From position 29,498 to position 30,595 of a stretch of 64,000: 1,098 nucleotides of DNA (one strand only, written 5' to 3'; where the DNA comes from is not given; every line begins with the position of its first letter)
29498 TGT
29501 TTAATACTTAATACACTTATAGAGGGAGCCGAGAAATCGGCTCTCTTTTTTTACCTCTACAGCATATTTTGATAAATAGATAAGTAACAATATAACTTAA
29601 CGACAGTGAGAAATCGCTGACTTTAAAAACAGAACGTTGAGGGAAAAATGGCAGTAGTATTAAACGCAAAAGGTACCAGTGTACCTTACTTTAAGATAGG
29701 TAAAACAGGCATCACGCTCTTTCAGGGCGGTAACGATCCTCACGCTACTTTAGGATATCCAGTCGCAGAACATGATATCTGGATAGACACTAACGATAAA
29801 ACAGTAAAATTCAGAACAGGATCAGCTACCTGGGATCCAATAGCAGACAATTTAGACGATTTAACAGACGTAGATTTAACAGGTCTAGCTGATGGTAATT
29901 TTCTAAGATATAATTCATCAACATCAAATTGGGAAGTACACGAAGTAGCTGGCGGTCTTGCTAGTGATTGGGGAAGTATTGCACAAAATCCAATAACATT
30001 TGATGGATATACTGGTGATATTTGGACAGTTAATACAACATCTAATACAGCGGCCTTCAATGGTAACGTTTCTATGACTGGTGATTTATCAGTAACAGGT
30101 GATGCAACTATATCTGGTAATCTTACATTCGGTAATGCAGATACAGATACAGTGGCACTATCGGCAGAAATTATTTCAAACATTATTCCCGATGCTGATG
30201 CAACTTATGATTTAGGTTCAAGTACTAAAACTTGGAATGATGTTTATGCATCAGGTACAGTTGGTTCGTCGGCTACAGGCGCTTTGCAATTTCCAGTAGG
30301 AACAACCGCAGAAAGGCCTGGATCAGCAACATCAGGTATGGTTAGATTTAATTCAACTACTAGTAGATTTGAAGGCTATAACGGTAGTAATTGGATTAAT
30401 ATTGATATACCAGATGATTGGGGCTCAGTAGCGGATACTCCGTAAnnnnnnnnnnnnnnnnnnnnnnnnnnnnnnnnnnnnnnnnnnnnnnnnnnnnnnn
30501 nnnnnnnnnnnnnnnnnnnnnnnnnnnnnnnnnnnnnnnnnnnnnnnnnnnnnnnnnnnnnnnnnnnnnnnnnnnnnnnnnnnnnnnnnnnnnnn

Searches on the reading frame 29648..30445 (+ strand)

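Call 21: search_protein_families(library=phrogs, proteins=[window:29648-30445:+], max_evalue=0.001)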
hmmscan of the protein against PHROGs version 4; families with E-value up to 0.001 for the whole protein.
window:29648-30445:+ (265 aa): 20 families
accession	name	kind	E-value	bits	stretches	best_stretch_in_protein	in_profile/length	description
phrog_25721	-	unknown function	1.1e-12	48.6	1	179-256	9-84/340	-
phrog_1325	-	unknown function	3e-12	47.6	1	206-254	35-83/334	-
phrog_2803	-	unknown function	7.1e-10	39.6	1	208-256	38-86/311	-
phrog_24138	-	unknown function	1e-09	39.1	1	202-255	30-83/347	-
phrog_6005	-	head and packaging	1.6e-09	36.9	1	78-248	868-1036/1512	virion structural protein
phrog_5621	-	unknown function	2e-08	34.8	1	202-252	30-80/396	-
phrog_29838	-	unknown function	2.3e-07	31.3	1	202-251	30-79/343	-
phrog_5636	-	unknown function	2.9e-07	30.8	1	208-254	37-83/463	-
phrog_30742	-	tail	5.5e-07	28.6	1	123-252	882-1016/1029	tail fiber protein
phrog_36222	-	unknown function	3.9e-06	27.2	1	152-205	38-92/350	-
phrog_13853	-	unknown function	4.2e-06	27.8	1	67-106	27-66/151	-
phrog_10681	-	unknown function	9.7e-06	26.1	1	203-253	31-83/358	-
phrog_38538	-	unknown function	1.6e-05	25.4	1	184-252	12-80/354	-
phrog_25747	-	tail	1.7e-05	24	1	132-197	270-334/901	tail fiber protein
phrog_14293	-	unknown function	2e-05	24.1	1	125-173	405-453/644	-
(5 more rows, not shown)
